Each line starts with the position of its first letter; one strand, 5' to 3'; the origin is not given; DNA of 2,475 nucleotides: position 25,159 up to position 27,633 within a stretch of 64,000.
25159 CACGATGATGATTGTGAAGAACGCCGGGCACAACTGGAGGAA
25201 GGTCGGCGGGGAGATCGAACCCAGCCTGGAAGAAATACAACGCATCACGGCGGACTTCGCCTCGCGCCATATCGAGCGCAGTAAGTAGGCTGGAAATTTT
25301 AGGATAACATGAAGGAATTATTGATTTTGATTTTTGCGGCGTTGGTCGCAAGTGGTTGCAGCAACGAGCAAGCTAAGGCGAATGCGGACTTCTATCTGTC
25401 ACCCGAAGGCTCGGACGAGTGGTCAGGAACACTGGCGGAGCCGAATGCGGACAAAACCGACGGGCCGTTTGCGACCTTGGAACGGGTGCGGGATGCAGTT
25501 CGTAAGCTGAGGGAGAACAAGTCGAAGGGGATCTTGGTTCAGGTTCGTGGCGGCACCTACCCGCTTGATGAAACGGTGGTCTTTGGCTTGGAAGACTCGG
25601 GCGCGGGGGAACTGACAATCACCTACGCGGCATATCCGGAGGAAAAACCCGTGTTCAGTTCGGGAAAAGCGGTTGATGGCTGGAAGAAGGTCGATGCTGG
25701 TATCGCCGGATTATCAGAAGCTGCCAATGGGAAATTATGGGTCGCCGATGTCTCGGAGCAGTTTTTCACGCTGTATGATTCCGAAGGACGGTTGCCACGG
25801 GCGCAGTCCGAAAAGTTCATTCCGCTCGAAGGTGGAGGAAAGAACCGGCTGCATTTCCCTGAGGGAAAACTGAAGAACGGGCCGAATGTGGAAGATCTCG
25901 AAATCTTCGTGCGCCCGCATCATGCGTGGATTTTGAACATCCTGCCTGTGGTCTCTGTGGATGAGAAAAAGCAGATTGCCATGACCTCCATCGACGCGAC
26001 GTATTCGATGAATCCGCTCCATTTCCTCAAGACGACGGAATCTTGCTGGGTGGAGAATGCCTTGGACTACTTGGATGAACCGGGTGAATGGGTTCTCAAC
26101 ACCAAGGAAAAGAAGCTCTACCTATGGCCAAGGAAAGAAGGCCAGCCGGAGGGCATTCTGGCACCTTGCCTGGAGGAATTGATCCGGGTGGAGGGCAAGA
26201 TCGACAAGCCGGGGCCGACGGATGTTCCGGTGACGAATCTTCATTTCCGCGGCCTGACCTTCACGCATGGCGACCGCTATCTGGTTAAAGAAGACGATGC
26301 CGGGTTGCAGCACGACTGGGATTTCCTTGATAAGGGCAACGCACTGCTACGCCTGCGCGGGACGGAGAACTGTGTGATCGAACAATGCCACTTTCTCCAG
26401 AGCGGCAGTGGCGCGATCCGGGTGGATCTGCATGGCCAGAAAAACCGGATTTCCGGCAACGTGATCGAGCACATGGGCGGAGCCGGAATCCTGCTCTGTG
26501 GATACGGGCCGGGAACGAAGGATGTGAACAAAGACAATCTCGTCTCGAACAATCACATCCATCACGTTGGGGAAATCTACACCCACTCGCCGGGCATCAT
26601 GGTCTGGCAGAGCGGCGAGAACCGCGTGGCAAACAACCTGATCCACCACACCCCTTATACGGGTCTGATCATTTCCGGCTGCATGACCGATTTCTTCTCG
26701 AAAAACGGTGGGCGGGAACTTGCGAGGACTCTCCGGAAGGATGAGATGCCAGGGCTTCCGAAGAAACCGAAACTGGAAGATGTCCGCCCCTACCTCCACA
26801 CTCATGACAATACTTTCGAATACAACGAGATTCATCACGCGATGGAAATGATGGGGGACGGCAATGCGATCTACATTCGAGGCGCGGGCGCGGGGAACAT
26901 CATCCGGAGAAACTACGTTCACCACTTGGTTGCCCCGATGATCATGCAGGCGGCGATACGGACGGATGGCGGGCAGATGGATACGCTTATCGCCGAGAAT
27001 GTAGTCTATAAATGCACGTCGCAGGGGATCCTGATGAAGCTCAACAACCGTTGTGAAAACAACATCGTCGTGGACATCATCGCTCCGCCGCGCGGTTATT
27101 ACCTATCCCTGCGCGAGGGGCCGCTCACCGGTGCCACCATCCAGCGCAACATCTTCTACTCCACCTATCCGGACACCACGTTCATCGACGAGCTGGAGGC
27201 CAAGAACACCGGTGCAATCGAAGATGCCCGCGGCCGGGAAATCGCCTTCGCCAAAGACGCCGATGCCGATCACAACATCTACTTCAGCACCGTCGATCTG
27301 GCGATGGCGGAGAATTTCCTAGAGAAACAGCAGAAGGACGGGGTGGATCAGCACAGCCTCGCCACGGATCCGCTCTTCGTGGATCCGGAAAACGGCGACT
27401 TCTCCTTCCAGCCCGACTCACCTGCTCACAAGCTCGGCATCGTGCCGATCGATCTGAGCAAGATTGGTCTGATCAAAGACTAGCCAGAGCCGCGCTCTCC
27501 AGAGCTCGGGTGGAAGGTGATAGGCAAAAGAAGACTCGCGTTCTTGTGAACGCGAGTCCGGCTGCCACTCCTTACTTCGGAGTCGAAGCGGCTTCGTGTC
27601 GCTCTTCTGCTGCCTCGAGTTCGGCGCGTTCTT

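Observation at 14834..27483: Candidate regulon: sugar-domain sensor kinase + LuxR regulator and a 19-bp palindrome in front of all three downstream transcription units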

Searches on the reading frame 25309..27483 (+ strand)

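Call 6: search_protein_families(library=pfam, proteins=[window:25309-27483:+], max_evalue=0.01)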
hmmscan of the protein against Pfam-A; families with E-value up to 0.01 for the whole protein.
window:25309-27483:+ (724 aa): 4 families
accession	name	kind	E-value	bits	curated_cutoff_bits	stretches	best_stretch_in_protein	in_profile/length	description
PF13229.12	Beta_helix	-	2.8e-17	63.2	25.9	2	347-457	49-146/158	Right handed beta helix region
PF17161.10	DUF5123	-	4.5e-07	31.4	35.1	1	603-707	22-105/113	Domain of unknown function (DUF5123)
PF05048.19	NosD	-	3.6e-06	27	23.6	1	347-458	63-159/212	Periplasmic copper-binding protein (NosD)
PF21231.2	GH141_M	-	1.4e-05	25.4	27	1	243-275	123-156/156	GH141 insertion domain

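Call 47: search_protein_families(library=ncbifam, max_evalue=0.001, proteins=[window:25309-27483:+])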
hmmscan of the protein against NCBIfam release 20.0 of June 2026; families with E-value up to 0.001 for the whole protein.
window:25309-27483:+ (724 aa): 1 family
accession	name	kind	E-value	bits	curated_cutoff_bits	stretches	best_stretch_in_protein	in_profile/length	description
NF041899.1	pec_ly_PelN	equivalog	2.5e-05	23.3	740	0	7-123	9-119/437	pectate lyase PelN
